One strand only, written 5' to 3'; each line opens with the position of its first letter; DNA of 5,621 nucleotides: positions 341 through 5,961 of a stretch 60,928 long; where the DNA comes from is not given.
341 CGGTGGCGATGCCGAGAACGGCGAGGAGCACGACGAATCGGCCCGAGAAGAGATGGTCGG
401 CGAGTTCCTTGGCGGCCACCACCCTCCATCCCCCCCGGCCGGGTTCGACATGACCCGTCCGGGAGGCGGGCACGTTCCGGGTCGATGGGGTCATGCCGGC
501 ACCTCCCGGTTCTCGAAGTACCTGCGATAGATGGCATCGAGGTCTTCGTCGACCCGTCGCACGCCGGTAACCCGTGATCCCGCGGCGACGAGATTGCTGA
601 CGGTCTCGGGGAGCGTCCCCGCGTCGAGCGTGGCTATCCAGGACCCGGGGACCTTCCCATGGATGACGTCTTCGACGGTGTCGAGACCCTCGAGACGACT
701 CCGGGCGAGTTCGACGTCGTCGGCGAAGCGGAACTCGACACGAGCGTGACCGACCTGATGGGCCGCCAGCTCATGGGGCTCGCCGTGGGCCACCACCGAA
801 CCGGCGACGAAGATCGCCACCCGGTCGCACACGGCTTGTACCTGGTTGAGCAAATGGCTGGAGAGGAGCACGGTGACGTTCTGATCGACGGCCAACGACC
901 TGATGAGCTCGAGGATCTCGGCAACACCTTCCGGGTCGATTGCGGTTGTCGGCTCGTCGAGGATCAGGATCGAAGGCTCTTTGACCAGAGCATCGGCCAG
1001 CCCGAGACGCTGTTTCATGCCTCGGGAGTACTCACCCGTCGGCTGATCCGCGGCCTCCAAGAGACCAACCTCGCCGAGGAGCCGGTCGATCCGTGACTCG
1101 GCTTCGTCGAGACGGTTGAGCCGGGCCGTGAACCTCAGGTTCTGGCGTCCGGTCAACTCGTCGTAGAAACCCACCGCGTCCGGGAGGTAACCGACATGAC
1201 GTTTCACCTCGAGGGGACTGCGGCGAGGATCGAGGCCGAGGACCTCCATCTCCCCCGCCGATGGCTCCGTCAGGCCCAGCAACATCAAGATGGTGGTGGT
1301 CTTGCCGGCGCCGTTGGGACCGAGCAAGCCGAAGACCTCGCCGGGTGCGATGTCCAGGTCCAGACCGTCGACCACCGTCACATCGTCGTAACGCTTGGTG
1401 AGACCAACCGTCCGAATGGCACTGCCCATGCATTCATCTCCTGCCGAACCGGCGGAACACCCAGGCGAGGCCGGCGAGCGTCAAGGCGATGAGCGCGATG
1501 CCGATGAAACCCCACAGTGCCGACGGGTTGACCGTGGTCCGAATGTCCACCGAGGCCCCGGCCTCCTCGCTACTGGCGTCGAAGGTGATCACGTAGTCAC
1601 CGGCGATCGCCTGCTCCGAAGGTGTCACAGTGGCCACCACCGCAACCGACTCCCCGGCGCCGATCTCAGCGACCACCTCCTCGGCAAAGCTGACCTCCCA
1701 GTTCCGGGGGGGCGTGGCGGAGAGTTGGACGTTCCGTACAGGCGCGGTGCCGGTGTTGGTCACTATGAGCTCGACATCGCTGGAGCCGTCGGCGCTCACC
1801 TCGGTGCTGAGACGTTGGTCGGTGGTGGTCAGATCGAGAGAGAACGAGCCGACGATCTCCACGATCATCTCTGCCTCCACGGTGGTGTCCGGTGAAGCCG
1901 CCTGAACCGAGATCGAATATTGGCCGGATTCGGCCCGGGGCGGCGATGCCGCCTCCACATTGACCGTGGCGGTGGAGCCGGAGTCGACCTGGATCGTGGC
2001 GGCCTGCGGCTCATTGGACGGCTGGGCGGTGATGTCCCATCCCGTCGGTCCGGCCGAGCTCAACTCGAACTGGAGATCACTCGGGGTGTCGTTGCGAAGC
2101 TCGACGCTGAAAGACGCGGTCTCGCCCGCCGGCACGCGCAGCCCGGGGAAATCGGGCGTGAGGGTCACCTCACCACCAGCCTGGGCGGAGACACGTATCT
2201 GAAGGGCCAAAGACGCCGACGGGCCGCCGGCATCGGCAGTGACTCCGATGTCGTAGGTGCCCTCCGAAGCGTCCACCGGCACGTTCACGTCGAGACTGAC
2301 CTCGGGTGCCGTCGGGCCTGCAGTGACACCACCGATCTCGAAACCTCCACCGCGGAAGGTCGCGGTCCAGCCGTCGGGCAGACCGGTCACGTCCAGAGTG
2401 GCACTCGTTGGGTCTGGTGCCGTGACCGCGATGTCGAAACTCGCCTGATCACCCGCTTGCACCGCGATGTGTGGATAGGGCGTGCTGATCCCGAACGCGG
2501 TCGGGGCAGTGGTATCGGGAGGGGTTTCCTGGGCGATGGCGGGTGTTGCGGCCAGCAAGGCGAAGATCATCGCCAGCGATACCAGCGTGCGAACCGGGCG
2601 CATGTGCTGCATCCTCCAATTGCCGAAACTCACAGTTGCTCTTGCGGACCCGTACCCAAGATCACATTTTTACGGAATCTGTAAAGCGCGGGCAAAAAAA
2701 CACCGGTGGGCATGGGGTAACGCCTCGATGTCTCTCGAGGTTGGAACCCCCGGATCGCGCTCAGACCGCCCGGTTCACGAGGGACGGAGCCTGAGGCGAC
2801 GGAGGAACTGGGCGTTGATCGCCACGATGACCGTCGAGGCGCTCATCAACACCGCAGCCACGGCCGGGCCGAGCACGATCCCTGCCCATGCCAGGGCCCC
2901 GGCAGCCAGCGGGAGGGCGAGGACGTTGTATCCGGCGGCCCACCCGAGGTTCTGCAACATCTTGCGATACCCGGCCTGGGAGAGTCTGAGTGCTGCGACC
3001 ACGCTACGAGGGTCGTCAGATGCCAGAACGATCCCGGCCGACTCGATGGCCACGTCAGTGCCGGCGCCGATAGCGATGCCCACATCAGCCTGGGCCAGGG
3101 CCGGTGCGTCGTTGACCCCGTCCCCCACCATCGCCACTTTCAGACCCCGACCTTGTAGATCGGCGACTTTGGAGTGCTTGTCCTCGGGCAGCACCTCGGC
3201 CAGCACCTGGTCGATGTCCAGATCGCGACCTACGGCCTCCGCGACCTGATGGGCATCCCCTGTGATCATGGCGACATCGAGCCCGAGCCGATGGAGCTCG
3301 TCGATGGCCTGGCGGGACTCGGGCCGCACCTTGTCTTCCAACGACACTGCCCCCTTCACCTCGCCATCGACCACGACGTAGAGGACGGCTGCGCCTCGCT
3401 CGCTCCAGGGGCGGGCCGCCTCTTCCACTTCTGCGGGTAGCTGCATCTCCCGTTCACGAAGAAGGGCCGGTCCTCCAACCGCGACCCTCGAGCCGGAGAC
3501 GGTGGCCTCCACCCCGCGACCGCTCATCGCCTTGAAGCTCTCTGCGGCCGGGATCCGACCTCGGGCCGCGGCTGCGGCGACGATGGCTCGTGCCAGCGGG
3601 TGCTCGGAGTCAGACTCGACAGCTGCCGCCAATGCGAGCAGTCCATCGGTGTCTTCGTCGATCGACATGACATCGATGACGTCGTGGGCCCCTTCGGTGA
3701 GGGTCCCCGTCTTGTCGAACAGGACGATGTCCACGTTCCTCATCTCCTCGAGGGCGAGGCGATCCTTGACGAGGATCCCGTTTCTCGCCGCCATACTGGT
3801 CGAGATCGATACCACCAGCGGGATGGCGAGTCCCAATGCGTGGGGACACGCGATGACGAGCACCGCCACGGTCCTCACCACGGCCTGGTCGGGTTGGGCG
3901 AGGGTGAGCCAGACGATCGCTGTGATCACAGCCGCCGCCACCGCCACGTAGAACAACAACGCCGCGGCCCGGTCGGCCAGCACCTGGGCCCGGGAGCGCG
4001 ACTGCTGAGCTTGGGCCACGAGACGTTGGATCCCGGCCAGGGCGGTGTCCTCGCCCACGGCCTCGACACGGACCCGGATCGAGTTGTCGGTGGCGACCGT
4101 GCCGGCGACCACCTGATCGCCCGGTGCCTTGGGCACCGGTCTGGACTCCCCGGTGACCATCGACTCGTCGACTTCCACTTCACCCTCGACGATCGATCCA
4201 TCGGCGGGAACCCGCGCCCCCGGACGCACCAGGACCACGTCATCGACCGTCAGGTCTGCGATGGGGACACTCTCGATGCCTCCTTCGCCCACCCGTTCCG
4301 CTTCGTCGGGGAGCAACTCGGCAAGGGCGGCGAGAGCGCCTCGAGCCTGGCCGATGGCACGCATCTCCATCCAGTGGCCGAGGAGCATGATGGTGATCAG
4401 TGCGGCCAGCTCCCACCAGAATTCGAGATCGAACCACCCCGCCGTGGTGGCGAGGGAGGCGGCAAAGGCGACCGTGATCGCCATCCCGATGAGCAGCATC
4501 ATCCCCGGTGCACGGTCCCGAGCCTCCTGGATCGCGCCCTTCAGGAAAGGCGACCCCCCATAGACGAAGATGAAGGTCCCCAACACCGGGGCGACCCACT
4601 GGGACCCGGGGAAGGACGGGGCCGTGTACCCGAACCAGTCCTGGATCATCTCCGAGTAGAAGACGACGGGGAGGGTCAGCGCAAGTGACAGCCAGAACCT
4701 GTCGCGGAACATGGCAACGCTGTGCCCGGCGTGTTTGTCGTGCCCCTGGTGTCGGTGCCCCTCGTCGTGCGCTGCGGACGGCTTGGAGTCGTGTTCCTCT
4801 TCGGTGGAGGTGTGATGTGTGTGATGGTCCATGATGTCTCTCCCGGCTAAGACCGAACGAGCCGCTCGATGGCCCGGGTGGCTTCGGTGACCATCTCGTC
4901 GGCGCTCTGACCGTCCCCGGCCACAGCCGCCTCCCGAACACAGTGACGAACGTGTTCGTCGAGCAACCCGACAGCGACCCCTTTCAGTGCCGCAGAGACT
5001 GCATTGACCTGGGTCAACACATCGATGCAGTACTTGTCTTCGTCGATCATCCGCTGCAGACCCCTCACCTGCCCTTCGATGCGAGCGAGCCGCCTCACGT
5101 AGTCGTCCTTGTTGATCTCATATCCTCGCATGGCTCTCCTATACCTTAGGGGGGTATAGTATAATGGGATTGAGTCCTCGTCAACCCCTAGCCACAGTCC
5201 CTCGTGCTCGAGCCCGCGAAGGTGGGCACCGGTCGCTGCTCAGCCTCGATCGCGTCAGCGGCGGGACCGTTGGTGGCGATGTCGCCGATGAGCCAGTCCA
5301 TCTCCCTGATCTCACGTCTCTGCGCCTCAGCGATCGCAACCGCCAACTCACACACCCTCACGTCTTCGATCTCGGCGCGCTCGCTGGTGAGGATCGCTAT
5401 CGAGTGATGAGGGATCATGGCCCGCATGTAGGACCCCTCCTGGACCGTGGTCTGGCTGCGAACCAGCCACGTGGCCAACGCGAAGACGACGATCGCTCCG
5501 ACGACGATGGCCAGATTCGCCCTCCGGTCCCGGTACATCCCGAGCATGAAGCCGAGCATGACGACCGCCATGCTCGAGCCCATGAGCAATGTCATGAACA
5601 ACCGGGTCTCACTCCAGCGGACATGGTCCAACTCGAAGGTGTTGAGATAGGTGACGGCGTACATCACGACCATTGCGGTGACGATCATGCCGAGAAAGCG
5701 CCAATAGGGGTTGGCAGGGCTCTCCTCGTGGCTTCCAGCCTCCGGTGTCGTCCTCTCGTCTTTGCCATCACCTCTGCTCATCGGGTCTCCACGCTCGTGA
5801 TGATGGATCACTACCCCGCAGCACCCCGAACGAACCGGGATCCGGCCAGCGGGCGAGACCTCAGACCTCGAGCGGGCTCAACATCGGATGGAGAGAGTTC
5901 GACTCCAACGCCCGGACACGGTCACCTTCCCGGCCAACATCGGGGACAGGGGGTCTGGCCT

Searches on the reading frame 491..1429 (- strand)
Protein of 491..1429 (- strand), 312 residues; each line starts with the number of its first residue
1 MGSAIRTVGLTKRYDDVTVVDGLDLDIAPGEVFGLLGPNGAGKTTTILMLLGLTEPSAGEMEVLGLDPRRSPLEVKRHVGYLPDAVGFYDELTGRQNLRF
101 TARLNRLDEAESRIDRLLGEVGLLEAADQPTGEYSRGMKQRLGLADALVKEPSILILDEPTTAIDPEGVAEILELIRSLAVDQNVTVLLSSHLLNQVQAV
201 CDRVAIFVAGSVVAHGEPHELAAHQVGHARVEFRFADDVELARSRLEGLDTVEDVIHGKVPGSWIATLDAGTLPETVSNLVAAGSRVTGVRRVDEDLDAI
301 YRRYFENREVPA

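Call 59: search_protein_families(library=pfam, proteins=[window:491-1429:-], max_evalue=0.00001)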
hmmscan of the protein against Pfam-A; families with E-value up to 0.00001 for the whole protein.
window:491-1429:- (312 aa): 2 families
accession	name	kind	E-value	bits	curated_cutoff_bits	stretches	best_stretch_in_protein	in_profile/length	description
PF00005.33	ABC_tran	-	1.4e-30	107.1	25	1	21-162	2-137/137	ABC transporter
PF13304.12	AAA_21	-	2e-10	41.7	27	1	102-192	181-298/304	AAA domain, putative AbiEii toxin, Type IV TA system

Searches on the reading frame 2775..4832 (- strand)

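Call 16: search_protein_families(library=pfam, proteins=[window:2775-4832:-])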
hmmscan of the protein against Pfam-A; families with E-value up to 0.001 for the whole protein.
window:2775-4832:- (685 aa): 4 families
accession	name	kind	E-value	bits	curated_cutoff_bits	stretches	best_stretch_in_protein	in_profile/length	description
PF00122.25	E1-E2_ATPase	-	2.8e-51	174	28.1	1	172-351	1-181/181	E1-E2 ATPase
PF00702.32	Hydrolase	-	5.2e-34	118.7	26.4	1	367-583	1-191/191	haloacid dehalogenase-like hydrolase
PF08282.18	Hydrolase_3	-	2.6e-05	24.5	20.9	0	565-614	205-254/255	haloacid dehalogenase-like hydrolase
PF12710.13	HAD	-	5.9e-05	24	27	1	457-579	46-188/189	haloacid dehalogenase-like hydrolase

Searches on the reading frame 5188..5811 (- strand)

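Call 16: search_protein_families(library=pfam, proteins=[window:5188-5811:-])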
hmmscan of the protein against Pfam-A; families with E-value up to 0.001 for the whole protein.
window:5188-5811:- (207 aa): 2 families
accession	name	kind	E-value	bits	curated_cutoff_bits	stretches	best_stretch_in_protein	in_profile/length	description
PF03713.19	DUF305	-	3e-08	34.3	27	1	127-174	3-52/151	Domain of unknown function (DUF305)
PF07690.21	MFS_1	-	5e-06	26.1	33.4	1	35-117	204-288/347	Major Facilitator Superfamily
